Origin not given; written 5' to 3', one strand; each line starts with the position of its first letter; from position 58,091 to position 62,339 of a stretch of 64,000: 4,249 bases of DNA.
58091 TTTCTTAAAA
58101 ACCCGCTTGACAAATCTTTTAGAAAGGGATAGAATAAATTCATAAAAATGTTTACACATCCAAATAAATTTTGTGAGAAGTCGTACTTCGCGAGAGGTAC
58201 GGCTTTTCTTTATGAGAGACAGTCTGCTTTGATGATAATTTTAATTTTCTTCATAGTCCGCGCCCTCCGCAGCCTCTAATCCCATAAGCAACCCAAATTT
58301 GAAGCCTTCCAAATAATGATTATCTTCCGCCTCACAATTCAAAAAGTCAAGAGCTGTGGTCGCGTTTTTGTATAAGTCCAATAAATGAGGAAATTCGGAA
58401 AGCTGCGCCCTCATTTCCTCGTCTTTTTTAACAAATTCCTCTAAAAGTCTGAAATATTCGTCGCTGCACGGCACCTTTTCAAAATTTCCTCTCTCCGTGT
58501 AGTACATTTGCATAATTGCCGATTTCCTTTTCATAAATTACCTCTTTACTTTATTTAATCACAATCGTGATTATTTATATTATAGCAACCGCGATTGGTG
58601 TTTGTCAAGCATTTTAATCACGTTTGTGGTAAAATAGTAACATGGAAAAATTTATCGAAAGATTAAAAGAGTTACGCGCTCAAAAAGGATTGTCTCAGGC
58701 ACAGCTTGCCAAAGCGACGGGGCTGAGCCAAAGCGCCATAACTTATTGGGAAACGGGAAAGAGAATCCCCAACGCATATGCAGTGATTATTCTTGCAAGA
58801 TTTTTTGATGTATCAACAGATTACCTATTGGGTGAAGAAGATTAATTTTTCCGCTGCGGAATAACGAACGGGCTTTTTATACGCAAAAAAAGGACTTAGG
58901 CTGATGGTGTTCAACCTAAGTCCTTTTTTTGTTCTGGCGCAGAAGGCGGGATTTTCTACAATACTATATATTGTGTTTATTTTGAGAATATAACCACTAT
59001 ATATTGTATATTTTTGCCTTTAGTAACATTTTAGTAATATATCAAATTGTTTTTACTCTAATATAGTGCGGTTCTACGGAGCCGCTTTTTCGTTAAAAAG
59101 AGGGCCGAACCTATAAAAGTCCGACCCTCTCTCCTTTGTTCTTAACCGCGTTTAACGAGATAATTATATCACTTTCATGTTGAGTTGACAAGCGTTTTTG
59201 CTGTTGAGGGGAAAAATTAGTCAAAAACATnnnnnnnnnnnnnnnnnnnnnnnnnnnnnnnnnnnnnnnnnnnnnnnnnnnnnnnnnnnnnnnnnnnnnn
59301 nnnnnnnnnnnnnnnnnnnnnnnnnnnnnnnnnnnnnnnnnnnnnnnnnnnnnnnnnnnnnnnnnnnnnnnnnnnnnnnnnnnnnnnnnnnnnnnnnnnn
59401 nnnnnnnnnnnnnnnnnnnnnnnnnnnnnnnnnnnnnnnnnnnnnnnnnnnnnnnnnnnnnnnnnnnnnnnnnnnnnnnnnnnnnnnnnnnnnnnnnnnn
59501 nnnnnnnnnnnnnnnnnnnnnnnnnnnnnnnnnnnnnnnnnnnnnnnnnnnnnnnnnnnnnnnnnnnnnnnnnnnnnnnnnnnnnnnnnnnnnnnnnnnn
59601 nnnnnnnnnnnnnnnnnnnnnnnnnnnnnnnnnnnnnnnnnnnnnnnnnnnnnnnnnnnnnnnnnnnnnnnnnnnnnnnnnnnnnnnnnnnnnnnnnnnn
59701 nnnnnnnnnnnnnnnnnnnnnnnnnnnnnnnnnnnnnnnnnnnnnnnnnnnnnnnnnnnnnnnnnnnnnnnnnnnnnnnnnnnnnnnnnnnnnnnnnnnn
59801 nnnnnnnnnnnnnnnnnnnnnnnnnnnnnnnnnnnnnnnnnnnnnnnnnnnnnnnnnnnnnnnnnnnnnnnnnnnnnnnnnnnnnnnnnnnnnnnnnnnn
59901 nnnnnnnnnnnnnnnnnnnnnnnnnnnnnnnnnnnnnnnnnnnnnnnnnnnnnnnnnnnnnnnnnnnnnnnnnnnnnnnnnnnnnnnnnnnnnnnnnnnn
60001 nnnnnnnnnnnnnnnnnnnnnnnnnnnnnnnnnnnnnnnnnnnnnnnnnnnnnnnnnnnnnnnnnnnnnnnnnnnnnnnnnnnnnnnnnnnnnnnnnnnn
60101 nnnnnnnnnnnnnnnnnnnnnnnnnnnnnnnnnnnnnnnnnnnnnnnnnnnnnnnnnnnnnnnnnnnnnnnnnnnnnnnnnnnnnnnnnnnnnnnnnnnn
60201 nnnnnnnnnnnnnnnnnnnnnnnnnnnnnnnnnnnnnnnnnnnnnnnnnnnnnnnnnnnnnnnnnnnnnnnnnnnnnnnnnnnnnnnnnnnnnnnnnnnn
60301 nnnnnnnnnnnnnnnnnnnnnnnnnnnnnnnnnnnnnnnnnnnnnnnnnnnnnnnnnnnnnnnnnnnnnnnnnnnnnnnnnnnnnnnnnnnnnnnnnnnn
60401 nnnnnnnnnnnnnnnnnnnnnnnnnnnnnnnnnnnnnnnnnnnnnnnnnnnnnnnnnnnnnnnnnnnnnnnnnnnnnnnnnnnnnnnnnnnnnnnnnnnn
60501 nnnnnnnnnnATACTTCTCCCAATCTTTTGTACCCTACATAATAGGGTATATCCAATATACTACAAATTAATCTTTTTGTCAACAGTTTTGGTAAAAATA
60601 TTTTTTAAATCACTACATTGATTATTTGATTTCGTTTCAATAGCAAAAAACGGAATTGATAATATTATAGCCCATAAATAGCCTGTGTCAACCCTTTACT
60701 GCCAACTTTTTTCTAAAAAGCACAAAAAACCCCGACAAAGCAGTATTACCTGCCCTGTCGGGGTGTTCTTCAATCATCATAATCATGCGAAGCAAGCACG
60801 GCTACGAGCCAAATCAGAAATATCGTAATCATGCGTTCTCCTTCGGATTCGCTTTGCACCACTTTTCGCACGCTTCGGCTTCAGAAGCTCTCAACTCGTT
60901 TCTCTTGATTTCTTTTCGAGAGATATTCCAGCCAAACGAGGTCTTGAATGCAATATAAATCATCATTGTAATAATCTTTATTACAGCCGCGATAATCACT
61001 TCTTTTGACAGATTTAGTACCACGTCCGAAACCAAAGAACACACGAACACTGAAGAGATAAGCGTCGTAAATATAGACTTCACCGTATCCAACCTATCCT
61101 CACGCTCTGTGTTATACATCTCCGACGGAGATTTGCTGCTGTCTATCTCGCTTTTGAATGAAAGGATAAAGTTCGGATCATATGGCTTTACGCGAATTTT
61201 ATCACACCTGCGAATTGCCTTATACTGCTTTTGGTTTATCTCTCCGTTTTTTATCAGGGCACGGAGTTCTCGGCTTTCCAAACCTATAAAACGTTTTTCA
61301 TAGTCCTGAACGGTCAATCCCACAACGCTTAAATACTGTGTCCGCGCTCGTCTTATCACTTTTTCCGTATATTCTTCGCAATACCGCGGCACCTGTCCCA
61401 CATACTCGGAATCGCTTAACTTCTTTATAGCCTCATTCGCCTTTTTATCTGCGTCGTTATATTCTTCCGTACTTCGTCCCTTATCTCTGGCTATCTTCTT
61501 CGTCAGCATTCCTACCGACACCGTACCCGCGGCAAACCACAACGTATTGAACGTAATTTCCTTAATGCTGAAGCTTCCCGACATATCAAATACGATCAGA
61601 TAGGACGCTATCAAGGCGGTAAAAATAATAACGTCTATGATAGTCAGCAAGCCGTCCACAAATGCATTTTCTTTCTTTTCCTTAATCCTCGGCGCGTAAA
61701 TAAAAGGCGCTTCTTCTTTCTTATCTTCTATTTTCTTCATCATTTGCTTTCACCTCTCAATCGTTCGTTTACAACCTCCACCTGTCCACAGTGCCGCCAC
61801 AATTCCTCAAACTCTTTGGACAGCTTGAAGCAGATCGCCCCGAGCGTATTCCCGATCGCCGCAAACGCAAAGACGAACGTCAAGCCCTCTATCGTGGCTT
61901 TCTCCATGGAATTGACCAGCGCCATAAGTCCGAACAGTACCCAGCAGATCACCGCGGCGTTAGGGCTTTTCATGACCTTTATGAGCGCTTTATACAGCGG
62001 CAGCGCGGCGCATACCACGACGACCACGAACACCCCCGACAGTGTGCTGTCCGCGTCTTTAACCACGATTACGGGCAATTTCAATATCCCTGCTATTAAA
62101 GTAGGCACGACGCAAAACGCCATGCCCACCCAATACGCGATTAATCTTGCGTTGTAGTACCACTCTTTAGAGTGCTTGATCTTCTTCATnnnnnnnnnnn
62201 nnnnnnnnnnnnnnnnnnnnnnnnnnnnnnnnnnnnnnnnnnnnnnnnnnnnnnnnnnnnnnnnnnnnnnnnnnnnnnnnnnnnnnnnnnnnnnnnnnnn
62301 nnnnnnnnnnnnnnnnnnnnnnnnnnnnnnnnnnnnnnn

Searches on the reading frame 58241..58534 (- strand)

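Call 109: search_protein_families(library=pfam, proteins=[window:58241-58534:-], max_evalue=0.1)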
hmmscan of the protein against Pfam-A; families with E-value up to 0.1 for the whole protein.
window:58241-58534:- (97 aa): 2 families
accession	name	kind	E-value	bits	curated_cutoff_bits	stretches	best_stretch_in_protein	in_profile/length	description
PF20648.2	DUF6809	-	4e-06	28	27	1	5-87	3-84/85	Family of unknown function (DUF6809)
PF13311.11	DUF4080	-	0.058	14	22.9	1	8-58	66-116/188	Protein of unknown function (DUF4080)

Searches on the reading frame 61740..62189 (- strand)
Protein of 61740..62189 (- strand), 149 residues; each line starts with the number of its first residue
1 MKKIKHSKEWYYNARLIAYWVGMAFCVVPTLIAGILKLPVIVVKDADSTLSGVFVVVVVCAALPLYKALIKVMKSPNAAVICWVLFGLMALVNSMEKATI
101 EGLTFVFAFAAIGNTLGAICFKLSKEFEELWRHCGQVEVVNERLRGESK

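Call 109: search_protein_families(library=pfam, proteins=[window:61740-62189:-], max_evalue=0.1)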
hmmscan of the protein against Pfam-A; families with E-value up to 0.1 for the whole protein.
window:61740-62189:- (149 aa): 2 families
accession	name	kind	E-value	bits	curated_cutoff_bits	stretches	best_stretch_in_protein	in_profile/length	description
PF03201.21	HMD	-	0.0092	16.7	23.1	1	54-124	14-84/97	H2-forming N5,N10-methylene-tetrahydromethanopterin dehydrogenase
PF17434.7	DUF5413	-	0.082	13.8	31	0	25-95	55-121/133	Family of unknown function (DUF5413)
